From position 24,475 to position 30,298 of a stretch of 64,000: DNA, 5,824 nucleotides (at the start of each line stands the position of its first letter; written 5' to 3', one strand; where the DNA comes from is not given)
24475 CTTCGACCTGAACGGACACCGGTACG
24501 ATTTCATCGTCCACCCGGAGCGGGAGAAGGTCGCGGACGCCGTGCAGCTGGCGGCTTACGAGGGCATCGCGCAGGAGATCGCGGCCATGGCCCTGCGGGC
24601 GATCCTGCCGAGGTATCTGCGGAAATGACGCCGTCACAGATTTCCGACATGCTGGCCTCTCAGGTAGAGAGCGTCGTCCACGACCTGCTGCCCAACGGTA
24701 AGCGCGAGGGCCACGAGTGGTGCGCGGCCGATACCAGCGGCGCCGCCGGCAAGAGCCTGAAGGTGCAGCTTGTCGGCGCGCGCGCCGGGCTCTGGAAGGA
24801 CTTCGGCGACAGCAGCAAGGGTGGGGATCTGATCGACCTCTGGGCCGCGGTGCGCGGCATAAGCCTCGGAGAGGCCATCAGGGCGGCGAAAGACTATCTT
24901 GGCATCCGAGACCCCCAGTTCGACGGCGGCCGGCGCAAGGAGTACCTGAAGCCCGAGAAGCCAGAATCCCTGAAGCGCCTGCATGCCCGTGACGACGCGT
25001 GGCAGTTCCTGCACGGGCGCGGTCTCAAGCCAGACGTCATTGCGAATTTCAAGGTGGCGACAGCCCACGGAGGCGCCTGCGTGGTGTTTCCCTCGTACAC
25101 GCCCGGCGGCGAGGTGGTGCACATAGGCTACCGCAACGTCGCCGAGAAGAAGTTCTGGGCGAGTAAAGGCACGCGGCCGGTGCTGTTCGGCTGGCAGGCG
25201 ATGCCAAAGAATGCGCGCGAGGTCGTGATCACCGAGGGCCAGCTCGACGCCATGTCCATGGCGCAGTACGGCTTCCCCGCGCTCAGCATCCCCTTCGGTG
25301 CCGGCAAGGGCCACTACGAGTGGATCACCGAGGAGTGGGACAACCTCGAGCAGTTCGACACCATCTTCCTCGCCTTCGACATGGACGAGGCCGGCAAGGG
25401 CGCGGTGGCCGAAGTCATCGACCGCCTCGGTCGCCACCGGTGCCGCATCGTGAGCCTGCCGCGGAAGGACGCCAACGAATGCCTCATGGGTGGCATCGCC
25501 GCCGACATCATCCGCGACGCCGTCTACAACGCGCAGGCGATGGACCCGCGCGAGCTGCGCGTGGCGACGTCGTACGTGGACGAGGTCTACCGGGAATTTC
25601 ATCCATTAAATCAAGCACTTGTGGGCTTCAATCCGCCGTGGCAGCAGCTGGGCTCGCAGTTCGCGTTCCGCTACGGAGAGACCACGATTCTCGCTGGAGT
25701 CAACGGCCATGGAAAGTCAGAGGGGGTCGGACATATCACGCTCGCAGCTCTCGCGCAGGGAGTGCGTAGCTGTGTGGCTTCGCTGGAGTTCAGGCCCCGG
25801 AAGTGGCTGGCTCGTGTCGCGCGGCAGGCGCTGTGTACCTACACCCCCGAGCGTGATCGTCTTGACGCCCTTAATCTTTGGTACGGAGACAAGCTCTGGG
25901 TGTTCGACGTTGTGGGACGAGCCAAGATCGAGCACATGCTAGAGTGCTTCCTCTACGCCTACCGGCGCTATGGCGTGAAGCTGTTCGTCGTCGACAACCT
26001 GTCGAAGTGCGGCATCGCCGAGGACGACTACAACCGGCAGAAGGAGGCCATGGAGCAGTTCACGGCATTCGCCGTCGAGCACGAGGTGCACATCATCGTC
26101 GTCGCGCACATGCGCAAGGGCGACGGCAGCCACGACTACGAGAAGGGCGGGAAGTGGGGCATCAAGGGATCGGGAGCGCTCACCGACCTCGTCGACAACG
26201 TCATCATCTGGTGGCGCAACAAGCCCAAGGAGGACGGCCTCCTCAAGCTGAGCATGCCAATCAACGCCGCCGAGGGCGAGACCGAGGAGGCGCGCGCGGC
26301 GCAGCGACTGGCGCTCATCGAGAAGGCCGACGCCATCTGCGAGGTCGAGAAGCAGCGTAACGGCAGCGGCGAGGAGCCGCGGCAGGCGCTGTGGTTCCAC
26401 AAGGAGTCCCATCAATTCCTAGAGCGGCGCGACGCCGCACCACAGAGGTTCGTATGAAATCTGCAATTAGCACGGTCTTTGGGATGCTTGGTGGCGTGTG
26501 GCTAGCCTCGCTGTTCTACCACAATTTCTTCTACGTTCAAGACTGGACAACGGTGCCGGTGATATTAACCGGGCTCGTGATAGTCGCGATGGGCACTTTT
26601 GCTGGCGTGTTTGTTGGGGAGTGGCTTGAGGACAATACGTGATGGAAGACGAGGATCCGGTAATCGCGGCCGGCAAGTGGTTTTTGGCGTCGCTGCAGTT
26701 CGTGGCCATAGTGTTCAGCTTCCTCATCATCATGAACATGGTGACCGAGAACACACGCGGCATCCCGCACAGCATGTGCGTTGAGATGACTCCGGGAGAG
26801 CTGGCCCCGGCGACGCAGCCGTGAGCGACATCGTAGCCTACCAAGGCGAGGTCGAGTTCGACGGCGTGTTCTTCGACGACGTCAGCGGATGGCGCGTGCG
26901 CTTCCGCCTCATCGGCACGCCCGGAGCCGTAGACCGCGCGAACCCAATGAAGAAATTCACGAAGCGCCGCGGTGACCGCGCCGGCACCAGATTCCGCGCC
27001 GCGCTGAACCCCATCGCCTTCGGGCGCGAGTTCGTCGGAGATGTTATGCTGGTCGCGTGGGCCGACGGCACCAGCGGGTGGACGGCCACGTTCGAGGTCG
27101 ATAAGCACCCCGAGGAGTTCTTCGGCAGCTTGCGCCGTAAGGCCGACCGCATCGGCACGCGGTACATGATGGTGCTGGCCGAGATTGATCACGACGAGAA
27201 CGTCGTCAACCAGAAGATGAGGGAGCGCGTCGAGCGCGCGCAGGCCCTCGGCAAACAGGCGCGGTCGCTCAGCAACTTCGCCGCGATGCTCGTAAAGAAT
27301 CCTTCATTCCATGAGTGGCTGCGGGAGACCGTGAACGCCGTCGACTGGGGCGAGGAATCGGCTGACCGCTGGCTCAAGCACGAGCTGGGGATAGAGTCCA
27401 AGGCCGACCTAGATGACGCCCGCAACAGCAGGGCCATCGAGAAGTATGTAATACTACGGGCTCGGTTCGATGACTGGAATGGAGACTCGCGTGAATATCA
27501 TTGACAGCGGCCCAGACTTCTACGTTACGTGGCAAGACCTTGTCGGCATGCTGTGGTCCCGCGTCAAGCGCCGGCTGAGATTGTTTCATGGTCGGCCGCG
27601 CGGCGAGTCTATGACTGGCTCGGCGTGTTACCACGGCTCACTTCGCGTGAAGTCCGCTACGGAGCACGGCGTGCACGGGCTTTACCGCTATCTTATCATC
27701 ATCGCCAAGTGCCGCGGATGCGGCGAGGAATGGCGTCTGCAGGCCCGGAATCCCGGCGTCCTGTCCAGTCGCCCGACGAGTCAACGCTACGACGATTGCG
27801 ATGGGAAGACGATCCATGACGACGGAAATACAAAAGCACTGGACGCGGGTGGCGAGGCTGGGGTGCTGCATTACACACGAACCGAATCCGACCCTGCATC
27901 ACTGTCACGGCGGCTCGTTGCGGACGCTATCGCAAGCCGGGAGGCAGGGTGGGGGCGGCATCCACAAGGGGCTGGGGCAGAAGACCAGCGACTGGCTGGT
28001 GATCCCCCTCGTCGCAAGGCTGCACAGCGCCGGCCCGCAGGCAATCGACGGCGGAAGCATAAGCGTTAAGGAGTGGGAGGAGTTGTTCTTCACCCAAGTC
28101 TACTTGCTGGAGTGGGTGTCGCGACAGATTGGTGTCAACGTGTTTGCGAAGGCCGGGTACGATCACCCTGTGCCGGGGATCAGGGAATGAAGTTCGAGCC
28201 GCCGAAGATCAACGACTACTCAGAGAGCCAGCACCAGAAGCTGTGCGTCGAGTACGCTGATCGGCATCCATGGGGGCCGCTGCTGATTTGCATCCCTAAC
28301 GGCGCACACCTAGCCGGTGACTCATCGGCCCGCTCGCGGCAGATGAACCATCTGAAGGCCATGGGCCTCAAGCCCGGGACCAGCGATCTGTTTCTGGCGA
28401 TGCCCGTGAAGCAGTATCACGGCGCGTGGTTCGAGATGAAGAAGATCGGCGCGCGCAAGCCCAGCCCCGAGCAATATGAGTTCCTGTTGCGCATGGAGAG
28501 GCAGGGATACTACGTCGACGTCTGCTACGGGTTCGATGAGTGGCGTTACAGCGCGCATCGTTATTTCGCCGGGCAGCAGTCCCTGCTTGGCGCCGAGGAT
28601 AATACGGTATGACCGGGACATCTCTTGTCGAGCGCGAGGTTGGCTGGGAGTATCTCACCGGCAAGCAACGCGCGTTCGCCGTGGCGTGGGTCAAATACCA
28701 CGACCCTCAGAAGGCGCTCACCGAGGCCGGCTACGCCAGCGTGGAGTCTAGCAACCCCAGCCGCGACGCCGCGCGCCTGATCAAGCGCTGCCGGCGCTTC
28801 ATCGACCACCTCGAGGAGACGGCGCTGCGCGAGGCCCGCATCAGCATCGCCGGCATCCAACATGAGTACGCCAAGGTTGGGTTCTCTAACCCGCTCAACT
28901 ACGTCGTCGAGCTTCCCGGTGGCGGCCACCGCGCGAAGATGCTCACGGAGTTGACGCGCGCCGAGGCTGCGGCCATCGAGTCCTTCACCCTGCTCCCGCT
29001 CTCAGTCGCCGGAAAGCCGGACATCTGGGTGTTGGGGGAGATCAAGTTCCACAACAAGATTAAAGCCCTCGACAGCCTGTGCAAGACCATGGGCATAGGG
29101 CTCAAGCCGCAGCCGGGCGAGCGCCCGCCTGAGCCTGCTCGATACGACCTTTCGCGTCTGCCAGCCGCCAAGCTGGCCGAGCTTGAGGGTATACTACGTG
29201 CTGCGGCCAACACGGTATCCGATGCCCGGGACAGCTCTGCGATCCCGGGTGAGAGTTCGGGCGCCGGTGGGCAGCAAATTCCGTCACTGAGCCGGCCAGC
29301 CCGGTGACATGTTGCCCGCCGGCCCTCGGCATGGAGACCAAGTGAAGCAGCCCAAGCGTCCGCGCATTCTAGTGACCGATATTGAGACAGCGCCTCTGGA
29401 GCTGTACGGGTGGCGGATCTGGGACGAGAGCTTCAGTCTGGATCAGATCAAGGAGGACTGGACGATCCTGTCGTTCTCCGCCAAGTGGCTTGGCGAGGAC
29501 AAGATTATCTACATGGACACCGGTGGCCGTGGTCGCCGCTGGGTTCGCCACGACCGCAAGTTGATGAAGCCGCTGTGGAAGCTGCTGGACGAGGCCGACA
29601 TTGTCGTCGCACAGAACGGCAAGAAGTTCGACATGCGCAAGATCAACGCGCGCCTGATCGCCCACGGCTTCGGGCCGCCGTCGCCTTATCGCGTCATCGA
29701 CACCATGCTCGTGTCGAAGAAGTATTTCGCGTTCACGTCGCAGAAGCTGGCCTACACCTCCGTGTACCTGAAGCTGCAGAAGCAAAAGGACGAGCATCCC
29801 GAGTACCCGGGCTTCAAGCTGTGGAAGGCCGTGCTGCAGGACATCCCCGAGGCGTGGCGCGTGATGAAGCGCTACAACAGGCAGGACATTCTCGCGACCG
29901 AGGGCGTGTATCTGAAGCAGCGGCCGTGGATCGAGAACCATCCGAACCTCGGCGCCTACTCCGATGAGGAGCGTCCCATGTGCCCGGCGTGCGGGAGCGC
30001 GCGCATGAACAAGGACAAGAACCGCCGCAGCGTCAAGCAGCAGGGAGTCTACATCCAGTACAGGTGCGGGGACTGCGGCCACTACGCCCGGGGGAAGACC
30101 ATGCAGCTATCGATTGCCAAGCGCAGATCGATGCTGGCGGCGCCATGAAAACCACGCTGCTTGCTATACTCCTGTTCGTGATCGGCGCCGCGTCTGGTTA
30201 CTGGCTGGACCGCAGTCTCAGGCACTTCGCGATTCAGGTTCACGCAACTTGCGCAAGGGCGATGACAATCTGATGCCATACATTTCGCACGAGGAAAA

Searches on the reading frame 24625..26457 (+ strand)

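Call 10: search_protein_families(library=phrogs, proteins=[window:24625-26457:+], max_evalue=0.001)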
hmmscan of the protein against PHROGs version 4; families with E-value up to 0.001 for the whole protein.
window:24625-26457:+ (610 aa): 11 families
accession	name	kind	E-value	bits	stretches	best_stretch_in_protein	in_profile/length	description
phrog_239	-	DNA, RNA and nucleotide metabolism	1.6e-114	385.6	1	1-604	8-602/801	DNA primase/helicase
phrog_5482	-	unknown function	2.9e-49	168.6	1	335-608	33-306/341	-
phrog_47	-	DNA, RNA and nucleotide metabolism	5.7e-19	69.1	1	55-303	75-333/947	DNA primase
phrog_849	-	DNA, RNA and nucleotide metabolism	2.8e-17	63.8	1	120-347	144-377/435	DNA primase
phrog_19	-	DNA, RNA and nucleotide metabolism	2.1e-16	61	1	348-603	350-583/621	DnaB-like replicative helicase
phrog_23248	-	DNA, RNA and nucleotide metabolism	5.8e-12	46.5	1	513-608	3-89/111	DNA primase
phrog_510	-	DNA, RNA and nucleotide metabolism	9.6e-08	32.2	1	20-502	33-535/667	DNA primase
phrog_6444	-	DNA, RNA and nucleotide metabolism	1.5e-07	31.6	1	186-278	248-341/577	DNA primase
phrog_243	-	DNA, RNA and nucleotide metabolism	2.8e-05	24.2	1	435-521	128-214/273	DnaB-like replicative helicase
phrog_13004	-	unknown function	4e-05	23.6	1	5-78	11-79/363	-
phrog_6088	-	DNA, RNA and nucleotide metabolism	0.00092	18.7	0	127-280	139-271/772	DNA primase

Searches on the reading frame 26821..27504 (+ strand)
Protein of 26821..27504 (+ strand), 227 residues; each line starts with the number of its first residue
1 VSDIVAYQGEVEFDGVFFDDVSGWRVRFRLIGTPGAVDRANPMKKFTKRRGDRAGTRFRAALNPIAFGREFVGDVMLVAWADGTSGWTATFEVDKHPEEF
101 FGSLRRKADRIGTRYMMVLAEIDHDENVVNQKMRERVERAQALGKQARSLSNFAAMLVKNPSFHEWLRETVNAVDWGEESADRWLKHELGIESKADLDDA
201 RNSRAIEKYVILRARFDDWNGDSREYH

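Call 10: search_protein_families(library=phrogs, proteins=[window:26821-27504:+], max_evalue=0.001)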
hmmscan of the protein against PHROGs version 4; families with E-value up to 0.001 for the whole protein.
window:26821-27504:+ (227 aa): 3 families
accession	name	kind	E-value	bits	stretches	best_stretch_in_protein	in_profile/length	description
phrog_19763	-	unknown function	8.4e-16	59.6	1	70-219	7-155/161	-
phrog_10379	-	unknown function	6.2e-10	40.2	1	134-221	87-175/177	-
phrog_5358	-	unknown function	5.3e-08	33.8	1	150-222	4-74/77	-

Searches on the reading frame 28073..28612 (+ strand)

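Call 46: search_protein_families(library=pfam, proteins=[window:28073-28612:+], max_evalue=0.01)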
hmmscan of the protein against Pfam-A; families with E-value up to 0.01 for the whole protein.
window:28073-28612:+ (179 aa): 1 family
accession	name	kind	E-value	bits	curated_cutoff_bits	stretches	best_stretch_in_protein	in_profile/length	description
PF08774.17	VRR_NUC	-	1.7e-05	25.3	23.8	1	94-154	55-115/116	VRR-NUC domain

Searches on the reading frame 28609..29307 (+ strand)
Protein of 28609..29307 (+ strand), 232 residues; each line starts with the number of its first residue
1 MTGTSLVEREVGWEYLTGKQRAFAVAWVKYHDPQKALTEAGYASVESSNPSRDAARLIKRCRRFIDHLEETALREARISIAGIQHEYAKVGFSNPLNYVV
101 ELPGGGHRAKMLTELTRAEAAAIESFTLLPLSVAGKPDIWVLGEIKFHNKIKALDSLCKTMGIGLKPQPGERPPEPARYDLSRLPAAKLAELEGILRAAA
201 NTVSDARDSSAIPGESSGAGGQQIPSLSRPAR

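Call 10: search_protein_families(library=phrogs, proteins=[window:28609-29307:+], max_evalue=0.001)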
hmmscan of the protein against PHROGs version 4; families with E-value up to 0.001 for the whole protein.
window:28609-29307:+ (232 aa): 1 family
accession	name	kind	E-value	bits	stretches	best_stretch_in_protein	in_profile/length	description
phrog_51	-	head and packaging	2.9e-05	25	1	15-163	88-213/261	terminase small subunit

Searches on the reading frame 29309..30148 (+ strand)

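Call 10: search_protein_families(library=phrogs, proteins=[window:29309-30148:+], max_evalue=0.001)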
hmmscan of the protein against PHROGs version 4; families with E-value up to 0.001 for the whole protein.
window:29309-30148:+ (279 aa): 4 families
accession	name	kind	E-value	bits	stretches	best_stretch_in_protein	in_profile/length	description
phrog_403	-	DNA, RNA and nucleotide metabolism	4e-99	332.5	1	13-276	60-317/321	DNA polymerase exonuclease subunit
phrog_17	-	DNA, RNA and nucleotide metabolism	7.8e-19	68.2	1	13-227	662-846/1445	DNA polymerase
phrog_192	-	DNA, RNA and nucleotide metabolism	2.4e-07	31.4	1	90-155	182-245/397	DNA polymerase exonuclease subunit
phrog_19679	-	unknown function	1e-05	26.9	1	211-258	60-110/124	-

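Call 46: search_protein_families(library=pfam, proteins=[window:29309-30148:+], max_evalue=0.01)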
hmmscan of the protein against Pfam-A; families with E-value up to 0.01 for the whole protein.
window:29309-30148:+ (279 aa): 2 families
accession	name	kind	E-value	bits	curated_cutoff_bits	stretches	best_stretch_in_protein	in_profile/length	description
PF13482.12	RNase_H_2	-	4e-07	30.6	22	1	78-201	36-161/165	RNase_H superfamily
PF09723.15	Zn_ribbon_8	-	0.0006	20.2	34.4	0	218-235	22-39/41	Zinc ribbon domain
